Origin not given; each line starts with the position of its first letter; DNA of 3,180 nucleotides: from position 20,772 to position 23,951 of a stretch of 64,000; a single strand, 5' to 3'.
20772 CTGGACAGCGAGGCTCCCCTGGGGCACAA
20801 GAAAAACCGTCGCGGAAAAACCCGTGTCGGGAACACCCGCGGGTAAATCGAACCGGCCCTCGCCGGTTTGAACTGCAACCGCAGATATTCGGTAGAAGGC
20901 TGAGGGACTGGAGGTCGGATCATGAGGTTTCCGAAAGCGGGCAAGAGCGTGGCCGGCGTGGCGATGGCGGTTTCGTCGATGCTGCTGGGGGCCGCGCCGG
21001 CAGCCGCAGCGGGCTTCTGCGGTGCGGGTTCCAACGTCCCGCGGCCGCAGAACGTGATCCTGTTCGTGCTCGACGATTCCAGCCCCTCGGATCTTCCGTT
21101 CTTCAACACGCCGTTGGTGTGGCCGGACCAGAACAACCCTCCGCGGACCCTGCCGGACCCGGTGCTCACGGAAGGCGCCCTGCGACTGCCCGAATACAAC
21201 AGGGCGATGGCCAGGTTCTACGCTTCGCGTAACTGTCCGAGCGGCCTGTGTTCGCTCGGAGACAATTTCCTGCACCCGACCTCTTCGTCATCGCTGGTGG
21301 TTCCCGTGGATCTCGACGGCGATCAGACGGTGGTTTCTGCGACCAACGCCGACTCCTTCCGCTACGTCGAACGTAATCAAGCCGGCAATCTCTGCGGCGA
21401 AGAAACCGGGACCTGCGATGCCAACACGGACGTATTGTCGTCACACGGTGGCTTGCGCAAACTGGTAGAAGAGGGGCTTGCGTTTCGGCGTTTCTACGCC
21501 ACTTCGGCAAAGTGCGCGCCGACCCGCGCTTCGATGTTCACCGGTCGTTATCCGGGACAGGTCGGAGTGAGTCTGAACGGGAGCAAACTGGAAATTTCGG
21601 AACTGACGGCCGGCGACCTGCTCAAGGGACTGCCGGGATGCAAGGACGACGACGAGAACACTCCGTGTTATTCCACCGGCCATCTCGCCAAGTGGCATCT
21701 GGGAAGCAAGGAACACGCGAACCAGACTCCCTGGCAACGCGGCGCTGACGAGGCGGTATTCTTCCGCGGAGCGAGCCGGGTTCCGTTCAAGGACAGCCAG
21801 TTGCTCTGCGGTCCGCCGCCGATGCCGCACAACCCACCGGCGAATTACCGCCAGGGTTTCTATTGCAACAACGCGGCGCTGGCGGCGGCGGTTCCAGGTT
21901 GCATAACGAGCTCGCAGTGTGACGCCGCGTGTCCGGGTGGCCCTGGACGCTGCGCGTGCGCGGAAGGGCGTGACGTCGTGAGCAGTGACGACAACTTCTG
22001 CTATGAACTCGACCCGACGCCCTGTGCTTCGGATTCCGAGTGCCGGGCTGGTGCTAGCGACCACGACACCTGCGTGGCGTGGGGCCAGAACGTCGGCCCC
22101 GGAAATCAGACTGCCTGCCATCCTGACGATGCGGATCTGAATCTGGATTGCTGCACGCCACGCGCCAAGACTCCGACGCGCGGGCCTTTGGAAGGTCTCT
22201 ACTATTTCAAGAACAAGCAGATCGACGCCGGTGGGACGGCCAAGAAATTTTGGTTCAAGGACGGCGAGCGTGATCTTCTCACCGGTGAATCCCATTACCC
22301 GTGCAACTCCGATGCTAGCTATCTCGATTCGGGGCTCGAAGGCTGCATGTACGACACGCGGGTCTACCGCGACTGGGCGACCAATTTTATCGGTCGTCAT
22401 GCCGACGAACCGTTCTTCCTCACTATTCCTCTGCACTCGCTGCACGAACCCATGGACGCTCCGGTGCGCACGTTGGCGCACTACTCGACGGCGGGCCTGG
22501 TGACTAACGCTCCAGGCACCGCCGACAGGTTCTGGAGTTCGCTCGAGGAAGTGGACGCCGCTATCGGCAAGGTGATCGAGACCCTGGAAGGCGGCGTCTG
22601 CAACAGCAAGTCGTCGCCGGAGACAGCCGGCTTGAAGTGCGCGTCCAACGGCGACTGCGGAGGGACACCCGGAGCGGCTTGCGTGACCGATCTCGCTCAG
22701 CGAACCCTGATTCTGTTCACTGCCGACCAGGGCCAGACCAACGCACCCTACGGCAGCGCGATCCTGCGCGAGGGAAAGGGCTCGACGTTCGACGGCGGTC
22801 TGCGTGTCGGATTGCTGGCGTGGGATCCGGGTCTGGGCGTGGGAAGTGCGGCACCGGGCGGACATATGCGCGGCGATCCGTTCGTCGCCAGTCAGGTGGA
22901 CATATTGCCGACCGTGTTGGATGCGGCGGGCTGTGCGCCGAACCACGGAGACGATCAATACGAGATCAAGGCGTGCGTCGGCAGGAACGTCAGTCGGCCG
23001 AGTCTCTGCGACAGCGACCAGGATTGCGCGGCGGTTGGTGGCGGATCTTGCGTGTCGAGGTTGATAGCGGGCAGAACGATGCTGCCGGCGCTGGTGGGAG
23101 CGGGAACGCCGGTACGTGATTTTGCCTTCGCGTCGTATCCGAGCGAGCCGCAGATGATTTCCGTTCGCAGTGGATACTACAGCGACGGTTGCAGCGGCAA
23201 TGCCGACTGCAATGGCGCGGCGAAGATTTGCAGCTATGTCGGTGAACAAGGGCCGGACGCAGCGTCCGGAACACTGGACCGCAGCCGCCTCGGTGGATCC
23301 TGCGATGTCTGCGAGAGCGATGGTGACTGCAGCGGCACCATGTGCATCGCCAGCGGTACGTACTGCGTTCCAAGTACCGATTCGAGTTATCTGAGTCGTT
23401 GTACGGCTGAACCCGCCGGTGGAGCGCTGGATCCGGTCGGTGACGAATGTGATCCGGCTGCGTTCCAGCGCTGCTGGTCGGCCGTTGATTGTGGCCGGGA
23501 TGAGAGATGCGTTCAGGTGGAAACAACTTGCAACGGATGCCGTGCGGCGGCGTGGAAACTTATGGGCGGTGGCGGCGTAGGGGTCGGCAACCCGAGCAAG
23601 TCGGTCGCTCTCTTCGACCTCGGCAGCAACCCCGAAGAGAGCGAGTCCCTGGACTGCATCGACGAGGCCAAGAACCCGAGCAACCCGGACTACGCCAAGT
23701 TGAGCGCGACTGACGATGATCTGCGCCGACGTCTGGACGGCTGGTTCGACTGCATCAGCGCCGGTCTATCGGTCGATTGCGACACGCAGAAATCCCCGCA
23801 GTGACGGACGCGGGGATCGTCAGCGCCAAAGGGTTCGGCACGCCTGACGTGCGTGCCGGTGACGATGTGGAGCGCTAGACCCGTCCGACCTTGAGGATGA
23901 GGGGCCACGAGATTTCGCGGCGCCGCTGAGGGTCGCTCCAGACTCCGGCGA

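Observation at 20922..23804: Giant (960 aa) secreted sulfatase with more than 60 cysteines in long insertions, and no maturase nearby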

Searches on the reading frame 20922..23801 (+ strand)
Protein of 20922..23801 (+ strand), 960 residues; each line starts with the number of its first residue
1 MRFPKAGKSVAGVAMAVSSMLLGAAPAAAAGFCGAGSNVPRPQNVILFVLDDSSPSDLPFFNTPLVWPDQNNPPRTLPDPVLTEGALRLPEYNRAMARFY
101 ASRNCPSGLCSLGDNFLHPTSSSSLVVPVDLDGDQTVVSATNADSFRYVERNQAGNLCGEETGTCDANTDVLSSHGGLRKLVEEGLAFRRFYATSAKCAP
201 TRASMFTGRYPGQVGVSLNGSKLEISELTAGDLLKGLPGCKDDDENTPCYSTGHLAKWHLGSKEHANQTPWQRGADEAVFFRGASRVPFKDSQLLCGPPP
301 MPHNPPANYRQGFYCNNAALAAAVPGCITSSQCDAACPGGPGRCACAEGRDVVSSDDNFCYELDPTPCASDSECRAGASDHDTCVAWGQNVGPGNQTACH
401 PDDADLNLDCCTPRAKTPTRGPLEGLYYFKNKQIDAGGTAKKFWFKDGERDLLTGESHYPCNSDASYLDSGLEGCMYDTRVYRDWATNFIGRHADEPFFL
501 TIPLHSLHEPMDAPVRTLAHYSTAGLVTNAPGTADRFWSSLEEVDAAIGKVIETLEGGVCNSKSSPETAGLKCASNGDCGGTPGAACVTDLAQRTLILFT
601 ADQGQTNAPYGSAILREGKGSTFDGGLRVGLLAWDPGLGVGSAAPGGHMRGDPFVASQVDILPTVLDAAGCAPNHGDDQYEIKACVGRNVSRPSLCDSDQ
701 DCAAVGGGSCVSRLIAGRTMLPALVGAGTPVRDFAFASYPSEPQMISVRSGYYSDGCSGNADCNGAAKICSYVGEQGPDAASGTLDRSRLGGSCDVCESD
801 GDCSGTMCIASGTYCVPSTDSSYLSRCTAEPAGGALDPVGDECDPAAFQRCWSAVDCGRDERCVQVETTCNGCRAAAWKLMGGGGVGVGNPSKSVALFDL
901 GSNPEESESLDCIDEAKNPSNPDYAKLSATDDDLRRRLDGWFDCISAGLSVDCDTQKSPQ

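Call 4: search_protein_families(library=pfam, proteins=[window:20922-23801:+], max_evalue=1)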
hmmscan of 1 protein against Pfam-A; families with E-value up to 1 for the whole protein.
window:20922-23801:+ (960 aa): 1 family
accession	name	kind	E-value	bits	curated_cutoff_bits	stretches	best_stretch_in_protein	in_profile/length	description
PF00884.28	Sulfatase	-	1.3e-23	84.2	25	3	454-556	124-227/301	Sulfatase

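Call 5: search_protein_families(library=ncbifam, proteins=[window:20922-23801:+], max_evalue=1)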
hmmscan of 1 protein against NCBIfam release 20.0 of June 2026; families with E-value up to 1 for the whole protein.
window:20922-23801:+ (960 aa): 3 families
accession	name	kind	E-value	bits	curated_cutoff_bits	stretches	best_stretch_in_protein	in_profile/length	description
NF045661.1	HdlasePehA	equivalog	6.7e-09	34.9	900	2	178-211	31-64/506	phosphoric/sulfuric ester hydrolase PehA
NF010322.0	PRK13759.1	equivalog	7.6e-09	34.6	481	2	486-673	189-367/486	arylsulfatase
TIGR03417.1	chol_sulfatase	equivalog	4.7e-07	29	433.45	1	177-229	31-83/500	choline-sulfatase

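Call 6: search_solved_structures(query=window:20922-23801:+, max_evalue=0.01, show_alignments=2)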
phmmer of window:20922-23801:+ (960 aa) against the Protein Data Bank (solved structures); distinct sequences matched with E-value up to 0.01: 45.
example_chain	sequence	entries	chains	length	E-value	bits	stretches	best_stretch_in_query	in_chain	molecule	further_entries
7stt_A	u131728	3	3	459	7.6e-18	67.2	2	454-676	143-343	N-acetylgalactosamine-6-sulfatase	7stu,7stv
9fo1_A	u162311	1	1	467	2e-13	52.5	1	177-276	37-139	k-carrageenan sulfatase S1_16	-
6prm_A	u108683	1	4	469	2.5e-12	48.9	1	177-292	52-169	exo-4S-kappa carrageenan S1 sulfatase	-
6ust_A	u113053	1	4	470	1e-11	46.9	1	178-265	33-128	N-acetylgalactosamine 6-sulfate sulfatase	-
6bia_A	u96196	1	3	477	1.2e-11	46.7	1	178-291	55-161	Sulfatase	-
6psm_A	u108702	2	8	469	5.6e-11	44.4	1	177-292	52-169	exo-4S-kappa carrageenan S1 sulfatase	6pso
6b0k_A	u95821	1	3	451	2.6e-10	42.3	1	178-291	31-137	Iota-carrageenan sulfatase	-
6b0j_A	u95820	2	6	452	2.6e-10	42.2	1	178-291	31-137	Iota-carrageenan sulfatase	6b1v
4fdi_A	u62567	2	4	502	3.2e-09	38.7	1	178-277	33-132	N-acetylgalactosamine-6-sulfatase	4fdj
1e2s_P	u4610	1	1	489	7.9e-09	37.3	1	590-682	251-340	Arylsulfatase A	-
1e33_P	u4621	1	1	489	8.1e-09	37.3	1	590-682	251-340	Arylsulfatase A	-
7oz9_AAA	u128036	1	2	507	9.4e-09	37.1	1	591-688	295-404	N-acetylgalactosamine-6-sulfatase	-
1e1z_P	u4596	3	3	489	1.1e-08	36.9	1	590-682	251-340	Arylsulfatase A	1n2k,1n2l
1e3c_P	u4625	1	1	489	1.1e-08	36.8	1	590-682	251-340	Arylsulfatase A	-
1auk_A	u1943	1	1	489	2.4e-08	35.8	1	590-682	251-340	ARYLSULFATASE A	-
4upk_A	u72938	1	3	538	0.0019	19.5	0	177-222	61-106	PHOSPHONATE MONOESTER HYDROLASE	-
2vqr_A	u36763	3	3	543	0.004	18.5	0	166-237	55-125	PUTATIVE SULFATASE | Multifunctional alkaline phosphatase superfamily protein pRL90232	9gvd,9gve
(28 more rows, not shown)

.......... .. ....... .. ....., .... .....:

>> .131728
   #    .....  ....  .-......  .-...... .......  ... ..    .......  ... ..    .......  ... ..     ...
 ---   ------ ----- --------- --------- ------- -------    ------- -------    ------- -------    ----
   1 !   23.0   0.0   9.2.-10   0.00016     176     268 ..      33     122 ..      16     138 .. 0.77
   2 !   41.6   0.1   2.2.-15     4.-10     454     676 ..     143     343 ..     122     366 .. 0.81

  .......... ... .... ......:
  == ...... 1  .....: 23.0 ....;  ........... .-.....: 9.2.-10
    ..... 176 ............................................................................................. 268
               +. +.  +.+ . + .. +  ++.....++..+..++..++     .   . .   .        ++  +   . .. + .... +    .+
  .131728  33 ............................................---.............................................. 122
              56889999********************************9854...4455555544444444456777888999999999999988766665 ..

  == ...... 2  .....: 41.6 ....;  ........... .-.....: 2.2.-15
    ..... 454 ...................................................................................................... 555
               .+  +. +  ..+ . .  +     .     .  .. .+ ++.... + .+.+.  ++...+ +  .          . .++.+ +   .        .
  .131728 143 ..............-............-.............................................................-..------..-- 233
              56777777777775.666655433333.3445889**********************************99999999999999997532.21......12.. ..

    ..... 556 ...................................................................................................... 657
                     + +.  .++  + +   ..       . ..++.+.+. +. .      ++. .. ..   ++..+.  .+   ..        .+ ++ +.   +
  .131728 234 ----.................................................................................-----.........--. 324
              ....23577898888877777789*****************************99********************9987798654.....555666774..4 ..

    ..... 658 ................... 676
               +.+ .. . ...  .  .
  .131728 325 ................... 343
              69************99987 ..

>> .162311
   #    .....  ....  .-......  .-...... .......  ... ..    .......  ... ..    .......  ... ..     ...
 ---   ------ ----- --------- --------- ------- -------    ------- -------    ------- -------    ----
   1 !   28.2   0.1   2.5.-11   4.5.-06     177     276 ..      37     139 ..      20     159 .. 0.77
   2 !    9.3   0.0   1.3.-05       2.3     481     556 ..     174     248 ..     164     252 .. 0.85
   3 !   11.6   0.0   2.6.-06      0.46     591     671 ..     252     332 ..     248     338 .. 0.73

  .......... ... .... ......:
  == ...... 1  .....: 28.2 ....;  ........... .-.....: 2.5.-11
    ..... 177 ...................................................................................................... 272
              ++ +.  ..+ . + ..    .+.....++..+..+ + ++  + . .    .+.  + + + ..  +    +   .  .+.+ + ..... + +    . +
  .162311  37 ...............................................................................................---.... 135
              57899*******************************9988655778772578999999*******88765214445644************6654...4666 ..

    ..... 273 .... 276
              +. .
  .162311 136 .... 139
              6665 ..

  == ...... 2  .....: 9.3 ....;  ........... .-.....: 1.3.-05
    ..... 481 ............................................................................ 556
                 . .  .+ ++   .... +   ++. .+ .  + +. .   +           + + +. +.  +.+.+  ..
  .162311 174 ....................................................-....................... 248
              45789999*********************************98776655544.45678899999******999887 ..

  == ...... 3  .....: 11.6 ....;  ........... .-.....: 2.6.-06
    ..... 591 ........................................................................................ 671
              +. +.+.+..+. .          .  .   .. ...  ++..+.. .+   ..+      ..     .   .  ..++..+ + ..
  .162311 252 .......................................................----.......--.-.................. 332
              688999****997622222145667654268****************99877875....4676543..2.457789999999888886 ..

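Call 7: find_homologous_proteins(query=window:20922-23801:+, max_evalue=0.001)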
Query window:20922-23801:+ (960 aa): 9 proteins with E <= 0.001 among 8000 candidates.
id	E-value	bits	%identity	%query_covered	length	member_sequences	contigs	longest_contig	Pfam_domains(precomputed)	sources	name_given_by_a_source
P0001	0.0e+0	2256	100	100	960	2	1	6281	PF00884.29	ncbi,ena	-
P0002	0.0e+0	1887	82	100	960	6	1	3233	PF00884.29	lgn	-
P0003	0.0e+0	1860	81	100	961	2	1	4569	PF00884.29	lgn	-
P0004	0.0e+0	1742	75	100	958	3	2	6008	PF00884.29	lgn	-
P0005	0.0e+0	1689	73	100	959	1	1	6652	PF00884.29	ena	-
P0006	5.2e-127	444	35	94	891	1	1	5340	PF00884.29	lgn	-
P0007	2.1e-54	203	28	98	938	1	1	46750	PF00884.29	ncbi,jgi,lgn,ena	-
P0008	3.2e-11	60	32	20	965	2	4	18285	PF14707.12,PF01663.28,PF16347.11,PF00884.29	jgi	-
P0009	4.5e-5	40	28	21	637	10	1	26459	PF01663.28,PF16347.11,PF00884.29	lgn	-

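Call 9: find_encoding_contigs(protein=P0007, flank=10000, max_places=4)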
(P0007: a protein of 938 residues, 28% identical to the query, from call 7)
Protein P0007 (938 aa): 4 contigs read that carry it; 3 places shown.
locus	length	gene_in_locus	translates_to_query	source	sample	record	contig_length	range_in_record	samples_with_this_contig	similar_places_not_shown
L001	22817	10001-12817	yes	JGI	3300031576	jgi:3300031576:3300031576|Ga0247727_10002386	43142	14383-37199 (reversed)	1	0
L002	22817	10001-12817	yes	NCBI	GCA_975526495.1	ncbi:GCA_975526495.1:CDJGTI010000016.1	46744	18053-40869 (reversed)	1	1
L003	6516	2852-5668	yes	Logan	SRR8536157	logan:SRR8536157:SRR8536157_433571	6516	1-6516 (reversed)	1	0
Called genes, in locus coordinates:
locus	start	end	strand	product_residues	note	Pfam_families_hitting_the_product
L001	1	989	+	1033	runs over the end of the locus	PF00211:Guanylate_cyc, PF13191:AAA_16, PF13374:TPR_10 (faint), PF13424:TPR_12 (weak)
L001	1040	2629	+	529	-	PF00672:HAMP, PF00211:Guanylate_cyc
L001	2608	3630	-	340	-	PF00487:FA_desaturase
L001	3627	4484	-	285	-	-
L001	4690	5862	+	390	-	PF02771:Acyl-CoA_dh_N, PF02770:Acyl-CoA_dh_M, PF00441:Acyl-CoA_dh_1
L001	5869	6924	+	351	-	PF02771:Acyl-CoA_dh_N, PF00441:Acyl-CoA_dh_1, PF08028:Acyl-CoA_dh_2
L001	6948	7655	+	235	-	PF09365:DUF2461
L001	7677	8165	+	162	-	PF13899:Thioredoxin_7, PF00085:Thioredoxin (weak)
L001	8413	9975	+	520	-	-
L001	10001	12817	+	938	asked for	PF00884:Sulfatase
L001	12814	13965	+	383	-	PF13229:Beta_helix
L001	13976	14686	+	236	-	-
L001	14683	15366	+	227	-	PF14378:PAP2_3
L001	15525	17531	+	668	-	PF13435:Cytochrome_C554 (weak), PF14522:Cytochrome_C7 (faint), PF14537:Cytochrom_c3_2 (faint), PF02335:Cytochrom_C552 (faint), PF09699:Paired_CXXCH_1 (weak), PF13428:TPR_14 (faint), PF13646:HEAT_2 (faint), PF14559:TPR_19 (weak), +9 more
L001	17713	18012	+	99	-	PF13560:HTH_31 (weak), PF01381:HTH_3 (weak)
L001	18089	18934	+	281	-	PF01790:LGT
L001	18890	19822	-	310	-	PF00561:Abhydrolase_1, PF12146:Hydrolase_4, PF12697:Abhydrolase_6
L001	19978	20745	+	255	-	PF00106:adh_short, PF08659:KR, PF13561:adh_short_C2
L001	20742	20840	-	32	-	-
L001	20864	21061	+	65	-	PF04324:Fer2_BFD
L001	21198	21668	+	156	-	PF00210:Ferritin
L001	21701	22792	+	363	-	PF00793:DAHP_synth_1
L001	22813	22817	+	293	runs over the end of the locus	PF01112:Asparaginase_2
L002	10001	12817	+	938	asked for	PF00884:Sulfatase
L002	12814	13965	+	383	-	PF13229:Beta_helix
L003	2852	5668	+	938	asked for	PF00884:Sulfatase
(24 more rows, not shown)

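Call 14: find_encoding_contigs(protein=window:20922-23801:+, flank=10000, max_places=4)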
Protein window:20922-23801:+ (960 aa): 10 contigs read that carry it; 3 places shown.
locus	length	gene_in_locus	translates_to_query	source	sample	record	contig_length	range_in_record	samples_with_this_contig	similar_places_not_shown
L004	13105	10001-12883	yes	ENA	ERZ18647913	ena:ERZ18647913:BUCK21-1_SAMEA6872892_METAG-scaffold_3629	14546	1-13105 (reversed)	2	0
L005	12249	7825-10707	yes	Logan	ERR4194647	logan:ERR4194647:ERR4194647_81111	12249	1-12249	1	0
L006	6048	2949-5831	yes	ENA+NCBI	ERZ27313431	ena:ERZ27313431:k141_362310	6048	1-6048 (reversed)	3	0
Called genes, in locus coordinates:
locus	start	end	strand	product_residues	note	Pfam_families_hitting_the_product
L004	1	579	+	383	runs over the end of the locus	PF13417:GST_N_3, PF13409:GST_N_2 (weak), PF00043:GST_C (weak), PF13410:GST_C_2 (weak)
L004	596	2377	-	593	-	PF00749:tRNA-synt_1c, PF03950:tRNA-synt_1c_C, PF20974:tRNA-synt_1c_C2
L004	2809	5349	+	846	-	PF12704:MacB_PCD, PF02687:FtsX, PF12704:MacB_PCD (weak), PF02687:FtsX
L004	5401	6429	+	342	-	PF08545:ACP_syn_III, PF08541:ACP_syn_III_C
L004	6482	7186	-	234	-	PF00005:ABC_tran, PF02463:SMC_N (faint), PF13555:AAA_29 (weak), PF13304:AAA_21 (faint)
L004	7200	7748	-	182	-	PF03551:PadR, PF10400:Vir_act_alpha_C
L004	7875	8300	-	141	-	PF01451:LMWPc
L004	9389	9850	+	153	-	-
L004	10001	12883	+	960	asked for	PF00884:Sulfatase (weak)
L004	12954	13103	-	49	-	?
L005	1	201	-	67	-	?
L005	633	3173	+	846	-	PF12704:MacB_PCD, PF02687:FtsX, PF12704:MacB_PCD (weak), PF02687:FtsX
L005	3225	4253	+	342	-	PF08545:ACP_syn_III, PF08541:ACP_syn_III_C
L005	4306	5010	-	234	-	PF00005:ABC_tran, PF02463:SMC_N (faint), PF13555:AAA_29 (weak), PF13304:AAA_21 (faint)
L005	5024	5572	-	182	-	PF03551:PadR, PF10400:Vir_act_alpha_C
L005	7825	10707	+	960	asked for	PF00884:Sulfatase (weak)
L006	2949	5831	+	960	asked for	PF00884:Sulfatase (weak)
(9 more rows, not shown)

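Call 15: find_encoding_contigs(protein=P0006, flank=10000, max_places=4)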
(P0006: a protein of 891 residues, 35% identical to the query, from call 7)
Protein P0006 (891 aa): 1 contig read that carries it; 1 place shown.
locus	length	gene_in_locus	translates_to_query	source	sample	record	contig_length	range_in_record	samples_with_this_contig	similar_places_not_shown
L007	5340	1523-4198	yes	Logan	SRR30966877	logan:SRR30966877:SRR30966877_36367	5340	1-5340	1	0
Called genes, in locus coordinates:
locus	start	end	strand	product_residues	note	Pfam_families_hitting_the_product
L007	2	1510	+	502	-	?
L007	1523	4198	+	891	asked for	PF00884:Sulfatase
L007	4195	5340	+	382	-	?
